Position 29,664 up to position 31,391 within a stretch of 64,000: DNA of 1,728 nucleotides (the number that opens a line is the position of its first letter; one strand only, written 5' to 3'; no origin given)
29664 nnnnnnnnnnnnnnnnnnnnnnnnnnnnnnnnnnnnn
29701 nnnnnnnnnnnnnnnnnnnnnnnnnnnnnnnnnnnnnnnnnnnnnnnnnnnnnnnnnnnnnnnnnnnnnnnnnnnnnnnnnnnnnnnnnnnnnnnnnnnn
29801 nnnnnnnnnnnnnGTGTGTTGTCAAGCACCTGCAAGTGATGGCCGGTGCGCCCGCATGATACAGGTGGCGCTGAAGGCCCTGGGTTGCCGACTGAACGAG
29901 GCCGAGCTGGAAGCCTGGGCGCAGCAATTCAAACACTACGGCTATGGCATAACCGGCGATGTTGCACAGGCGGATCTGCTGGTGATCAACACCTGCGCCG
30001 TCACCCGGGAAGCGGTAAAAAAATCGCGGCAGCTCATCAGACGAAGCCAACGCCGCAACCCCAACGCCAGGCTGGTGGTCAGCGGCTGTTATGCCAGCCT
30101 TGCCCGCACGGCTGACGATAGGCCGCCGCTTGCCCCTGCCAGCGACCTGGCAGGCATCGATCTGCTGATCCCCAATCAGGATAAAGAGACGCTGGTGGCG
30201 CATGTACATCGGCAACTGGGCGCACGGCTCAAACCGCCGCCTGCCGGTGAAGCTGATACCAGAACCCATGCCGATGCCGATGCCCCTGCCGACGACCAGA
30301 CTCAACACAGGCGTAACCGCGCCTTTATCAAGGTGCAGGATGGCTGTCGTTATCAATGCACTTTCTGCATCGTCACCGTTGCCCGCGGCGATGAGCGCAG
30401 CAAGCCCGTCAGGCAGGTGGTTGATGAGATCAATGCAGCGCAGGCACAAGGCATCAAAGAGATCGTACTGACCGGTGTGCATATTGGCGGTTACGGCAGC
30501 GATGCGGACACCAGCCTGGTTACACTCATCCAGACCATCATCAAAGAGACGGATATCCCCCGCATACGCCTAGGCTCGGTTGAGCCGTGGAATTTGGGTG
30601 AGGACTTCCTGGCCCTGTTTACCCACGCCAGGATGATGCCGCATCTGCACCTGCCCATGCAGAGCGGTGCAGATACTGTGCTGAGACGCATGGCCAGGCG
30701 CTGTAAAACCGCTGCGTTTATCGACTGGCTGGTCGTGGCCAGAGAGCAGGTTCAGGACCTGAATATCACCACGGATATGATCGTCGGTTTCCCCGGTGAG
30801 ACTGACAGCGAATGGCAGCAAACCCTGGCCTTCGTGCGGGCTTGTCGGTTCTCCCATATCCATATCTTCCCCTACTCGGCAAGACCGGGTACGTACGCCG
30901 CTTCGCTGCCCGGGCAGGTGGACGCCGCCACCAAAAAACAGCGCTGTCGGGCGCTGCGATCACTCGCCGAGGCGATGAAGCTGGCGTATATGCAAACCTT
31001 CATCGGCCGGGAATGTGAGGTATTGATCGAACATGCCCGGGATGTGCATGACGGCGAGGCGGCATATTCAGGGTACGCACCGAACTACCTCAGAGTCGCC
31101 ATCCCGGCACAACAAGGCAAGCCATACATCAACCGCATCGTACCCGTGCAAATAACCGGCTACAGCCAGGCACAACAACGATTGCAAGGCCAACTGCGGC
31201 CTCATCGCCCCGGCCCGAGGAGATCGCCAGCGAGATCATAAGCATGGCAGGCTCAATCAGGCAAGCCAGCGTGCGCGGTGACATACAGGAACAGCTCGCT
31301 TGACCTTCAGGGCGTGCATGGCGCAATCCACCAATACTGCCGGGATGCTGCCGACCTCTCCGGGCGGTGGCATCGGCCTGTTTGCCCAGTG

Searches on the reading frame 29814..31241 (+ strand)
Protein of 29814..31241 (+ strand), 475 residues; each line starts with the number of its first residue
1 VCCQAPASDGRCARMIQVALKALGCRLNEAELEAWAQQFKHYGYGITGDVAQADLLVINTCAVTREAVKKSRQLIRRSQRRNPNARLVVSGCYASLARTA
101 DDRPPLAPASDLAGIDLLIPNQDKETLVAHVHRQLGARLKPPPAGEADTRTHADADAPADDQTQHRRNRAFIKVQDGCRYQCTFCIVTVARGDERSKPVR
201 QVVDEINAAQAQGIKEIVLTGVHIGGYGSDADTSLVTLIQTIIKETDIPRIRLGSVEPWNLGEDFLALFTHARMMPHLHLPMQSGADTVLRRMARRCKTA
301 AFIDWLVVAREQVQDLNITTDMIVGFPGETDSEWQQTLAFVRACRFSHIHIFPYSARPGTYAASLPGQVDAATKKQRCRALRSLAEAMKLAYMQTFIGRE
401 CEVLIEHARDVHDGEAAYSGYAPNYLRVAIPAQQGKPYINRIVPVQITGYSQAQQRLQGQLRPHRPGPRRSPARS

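Call 52: search_protein_families(library=pfam, proteins=[window:29814-31241:+], max_evalue=0.000001)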
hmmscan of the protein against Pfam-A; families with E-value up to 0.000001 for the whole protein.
window:29814-31241:+ (475 aa): 2 families
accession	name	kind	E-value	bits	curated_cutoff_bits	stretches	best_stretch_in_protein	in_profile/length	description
PF00919.26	UPF0004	-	2.4e-21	76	27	1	18-97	2-82/98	Uncharacterized protein family UPF0004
PF04055.27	Radical_SAM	-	3.6e-21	76.5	29.5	1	172-341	1-166/166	Radical SAM superfamily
